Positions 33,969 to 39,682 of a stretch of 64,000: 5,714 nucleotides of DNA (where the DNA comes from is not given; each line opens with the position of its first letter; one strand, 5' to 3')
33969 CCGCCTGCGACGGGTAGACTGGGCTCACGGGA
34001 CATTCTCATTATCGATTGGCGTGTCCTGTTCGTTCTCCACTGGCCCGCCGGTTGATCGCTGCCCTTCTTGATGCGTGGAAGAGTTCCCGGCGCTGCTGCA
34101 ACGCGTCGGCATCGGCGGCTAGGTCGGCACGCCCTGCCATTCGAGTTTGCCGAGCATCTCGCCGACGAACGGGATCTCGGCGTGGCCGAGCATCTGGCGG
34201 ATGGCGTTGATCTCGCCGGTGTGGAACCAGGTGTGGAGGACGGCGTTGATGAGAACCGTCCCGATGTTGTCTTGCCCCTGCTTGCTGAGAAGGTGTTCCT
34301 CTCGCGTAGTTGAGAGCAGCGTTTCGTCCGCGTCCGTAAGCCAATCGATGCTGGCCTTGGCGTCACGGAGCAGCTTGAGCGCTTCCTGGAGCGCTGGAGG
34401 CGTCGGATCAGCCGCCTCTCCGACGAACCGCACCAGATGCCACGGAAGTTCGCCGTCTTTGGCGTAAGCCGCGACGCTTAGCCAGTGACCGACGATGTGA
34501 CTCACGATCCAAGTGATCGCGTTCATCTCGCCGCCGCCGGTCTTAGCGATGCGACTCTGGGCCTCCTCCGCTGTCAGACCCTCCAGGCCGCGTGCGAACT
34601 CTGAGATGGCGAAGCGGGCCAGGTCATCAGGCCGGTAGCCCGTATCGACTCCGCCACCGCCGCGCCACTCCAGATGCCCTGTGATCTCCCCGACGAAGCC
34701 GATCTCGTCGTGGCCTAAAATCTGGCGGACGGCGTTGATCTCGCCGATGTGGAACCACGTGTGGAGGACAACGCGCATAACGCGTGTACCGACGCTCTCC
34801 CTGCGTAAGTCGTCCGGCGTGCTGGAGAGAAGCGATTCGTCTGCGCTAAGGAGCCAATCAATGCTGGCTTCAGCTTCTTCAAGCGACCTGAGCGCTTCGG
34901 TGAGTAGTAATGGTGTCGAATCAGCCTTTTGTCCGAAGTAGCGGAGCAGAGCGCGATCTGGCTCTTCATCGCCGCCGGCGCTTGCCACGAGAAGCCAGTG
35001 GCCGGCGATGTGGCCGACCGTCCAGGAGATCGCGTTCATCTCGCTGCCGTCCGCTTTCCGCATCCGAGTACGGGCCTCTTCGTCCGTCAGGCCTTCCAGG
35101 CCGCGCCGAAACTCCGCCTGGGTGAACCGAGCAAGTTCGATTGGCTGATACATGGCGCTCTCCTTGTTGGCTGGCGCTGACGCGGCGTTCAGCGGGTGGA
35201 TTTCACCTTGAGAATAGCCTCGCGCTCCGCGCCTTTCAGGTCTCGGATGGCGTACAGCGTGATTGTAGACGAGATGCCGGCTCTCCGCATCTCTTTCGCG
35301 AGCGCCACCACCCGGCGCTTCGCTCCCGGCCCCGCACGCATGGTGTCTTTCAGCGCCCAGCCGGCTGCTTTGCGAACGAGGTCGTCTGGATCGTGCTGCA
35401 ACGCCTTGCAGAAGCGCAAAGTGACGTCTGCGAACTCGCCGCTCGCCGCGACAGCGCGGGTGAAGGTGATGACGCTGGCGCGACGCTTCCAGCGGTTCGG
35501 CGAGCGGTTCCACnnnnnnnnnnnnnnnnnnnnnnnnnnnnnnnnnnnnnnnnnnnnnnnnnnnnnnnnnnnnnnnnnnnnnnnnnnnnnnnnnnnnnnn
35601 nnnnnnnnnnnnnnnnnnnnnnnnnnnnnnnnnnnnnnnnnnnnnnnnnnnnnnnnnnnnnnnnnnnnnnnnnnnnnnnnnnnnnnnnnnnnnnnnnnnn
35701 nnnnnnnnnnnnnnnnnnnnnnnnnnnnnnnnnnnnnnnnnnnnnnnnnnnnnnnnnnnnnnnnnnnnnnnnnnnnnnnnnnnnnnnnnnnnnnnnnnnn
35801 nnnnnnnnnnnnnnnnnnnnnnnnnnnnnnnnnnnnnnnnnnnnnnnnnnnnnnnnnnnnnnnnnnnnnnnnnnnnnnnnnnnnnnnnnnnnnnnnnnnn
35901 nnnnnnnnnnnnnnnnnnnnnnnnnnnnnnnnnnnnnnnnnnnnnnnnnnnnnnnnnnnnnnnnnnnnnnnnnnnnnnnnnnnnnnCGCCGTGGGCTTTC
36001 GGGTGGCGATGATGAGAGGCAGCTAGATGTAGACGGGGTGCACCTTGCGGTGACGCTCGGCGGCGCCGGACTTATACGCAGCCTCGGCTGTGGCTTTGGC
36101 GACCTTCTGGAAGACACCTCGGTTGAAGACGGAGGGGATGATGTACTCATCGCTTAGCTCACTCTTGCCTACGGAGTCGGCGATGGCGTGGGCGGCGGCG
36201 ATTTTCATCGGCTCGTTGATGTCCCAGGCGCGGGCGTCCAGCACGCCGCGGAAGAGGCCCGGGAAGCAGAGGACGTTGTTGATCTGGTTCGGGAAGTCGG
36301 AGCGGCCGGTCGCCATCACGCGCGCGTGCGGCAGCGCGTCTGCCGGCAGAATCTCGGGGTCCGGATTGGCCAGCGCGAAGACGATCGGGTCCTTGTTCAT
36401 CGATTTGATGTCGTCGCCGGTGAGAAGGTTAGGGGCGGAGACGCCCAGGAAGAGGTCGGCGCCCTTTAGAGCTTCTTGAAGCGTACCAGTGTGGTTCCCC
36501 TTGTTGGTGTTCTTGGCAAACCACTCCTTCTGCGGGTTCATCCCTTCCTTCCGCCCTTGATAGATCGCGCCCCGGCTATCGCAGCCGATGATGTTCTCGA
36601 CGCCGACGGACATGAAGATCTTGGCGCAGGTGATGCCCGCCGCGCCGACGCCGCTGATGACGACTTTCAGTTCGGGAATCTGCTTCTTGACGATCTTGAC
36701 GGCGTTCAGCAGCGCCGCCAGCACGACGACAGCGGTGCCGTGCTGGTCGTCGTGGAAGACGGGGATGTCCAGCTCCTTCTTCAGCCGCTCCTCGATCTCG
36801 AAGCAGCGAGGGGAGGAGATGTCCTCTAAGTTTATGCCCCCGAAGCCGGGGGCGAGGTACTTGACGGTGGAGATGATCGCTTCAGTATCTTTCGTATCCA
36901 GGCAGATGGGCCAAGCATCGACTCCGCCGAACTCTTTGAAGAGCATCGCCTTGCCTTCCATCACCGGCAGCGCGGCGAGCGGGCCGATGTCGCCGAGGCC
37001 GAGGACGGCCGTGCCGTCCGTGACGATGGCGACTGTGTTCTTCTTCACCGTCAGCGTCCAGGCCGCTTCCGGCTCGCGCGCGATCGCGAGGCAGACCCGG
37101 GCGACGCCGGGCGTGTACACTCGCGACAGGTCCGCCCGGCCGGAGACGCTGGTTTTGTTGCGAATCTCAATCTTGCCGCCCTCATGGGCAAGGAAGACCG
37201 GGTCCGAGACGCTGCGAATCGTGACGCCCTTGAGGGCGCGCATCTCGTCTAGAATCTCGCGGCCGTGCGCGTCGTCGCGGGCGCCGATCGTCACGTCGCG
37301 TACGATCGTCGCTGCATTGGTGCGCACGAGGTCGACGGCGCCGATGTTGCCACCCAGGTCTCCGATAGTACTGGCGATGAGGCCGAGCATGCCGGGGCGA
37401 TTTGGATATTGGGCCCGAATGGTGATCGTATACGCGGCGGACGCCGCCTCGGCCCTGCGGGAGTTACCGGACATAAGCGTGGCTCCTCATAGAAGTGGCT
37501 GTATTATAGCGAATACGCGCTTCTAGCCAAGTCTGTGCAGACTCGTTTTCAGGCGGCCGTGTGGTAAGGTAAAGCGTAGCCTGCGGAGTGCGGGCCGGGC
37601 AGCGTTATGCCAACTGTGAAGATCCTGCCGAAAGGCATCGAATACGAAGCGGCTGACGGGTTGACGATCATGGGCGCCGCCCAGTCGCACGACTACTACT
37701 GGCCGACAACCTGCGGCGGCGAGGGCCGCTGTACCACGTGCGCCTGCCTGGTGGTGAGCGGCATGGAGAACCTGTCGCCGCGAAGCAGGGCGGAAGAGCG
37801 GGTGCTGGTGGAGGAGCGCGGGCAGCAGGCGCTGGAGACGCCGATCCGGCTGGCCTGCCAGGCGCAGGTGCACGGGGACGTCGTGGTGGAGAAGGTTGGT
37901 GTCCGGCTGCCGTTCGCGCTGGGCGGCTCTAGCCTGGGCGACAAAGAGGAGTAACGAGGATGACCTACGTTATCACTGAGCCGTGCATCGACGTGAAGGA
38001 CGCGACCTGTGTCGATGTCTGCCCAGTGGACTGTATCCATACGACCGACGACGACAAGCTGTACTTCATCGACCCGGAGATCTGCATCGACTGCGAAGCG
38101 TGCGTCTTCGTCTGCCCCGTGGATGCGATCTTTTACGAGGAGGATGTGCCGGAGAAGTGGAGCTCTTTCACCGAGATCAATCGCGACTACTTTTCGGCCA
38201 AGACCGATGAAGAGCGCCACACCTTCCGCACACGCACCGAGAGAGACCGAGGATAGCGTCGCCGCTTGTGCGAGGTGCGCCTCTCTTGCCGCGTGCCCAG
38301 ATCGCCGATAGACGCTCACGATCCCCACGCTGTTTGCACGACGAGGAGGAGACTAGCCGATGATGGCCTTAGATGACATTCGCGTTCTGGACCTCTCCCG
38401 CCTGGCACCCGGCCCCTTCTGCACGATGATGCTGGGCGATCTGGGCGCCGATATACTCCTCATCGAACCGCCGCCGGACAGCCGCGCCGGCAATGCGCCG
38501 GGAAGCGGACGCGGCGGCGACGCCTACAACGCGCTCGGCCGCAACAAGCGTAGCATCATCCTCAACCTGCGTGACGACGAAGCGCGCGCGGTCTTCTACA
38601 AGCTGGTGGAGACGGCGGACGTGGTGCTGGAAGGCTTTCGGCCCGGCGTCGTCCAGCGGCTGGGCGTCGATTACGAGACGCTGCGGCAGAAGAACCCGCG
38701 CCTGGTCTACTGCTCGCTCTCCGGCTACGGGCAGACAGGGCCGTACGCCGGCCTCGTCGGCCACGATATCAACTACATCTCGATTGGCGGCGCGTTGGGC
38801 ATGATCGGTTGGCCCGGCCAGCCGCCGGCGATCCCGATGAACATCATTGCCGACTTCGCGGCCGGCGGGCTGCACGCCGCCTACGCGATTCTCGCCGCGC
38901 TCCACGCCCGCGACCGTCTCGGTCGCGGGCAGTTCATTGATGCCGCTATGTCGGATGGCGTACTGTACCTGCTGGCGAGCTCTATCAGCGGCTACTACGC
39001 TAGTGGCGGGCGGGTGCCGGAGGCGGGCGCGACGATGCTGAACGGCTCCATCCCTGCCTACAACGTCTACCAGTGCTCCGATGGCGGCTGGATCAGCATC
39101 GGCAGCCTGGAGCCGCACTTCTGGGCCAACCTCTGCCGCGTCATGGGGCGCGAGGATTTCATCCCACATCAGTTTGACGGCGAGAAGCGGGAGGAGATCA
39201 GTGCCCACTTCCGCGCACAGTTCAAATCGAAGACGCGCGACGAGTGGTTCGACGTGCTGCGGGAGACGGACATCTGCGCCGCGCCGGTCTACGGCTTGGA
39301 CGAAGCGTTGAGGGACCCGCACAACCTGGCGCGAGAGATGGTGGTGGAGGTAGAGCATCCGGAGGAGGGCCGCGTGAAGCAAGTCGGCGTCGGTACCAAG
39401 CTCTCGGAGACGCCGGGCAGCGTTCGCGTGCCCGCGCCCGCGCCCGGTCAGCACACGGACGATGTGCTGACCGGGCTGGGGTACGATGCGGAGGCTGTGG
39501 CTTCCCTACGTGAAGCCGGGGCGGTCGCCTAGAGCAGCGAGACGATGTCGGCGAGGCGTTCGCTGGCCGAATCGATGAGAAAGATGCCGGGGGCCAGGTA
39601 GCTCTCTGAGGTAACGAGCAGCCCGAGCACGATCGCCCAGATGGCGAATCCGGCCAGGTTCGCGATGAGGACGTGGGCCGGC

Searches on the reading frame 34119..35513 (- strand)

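Call 30: search_protein_families(library=pfam, proteins=[window:34119-35513:-], max_evalue=0.001)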
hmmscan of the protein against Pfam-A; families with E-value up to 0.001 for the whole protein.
window:34119-35513:- (464 aa): 1 family
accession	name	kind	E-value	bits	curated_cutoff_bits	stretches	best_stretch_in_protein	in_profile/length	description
PF12867.12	DinB_2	-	1.5e-10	42.1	24.8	2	307-435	10-128/128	DinB superfamily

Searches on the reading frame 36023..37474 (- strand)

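Call 30: search_protein_families(library=pfam, proteins=[window:36023-37474:-], max_evalue=0.001)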
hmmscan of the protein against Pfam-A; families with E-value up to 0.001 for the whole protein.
window:36023-37474:- (483 aa): 4 families
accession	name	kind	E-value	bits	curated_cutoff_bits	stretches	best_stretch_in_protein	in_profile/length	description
PF00390.24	malic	-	3.4e-29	102.4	23.1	1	104-232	6-182/182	Malic enzyme, N-terminal domain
PF03949.21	Malic_M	-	8.2e-25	88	23.5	1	246-466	3-257/258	Malic enzyme, NAD binding domain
PF13291.12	ACT_4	-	4.5e-06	27.7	27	1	13-85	3-76/80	ACT domain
PF00208.27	ELFV_dehydrog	-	0.0003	21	23.4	1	244-315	7-77/241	Glutamate/Leucine/Phenylalanine/Valine dehydrogenase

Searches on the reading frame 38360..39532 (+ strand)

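Call 31: search_protein_families(library=pfam, proteins=[window:38360-39532:+], max_evalue=0.001)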
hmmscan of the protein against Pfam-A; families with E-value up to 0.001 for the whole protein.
window:38360-39532:+ (390 aa): 1 family
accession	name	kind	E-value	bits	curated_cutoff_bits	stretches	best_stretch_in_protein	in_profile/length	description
PF02515.22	CoA_transf_3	-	2.8e-112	375.9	23.3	1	4-366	1-366/366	CoA-transferase family III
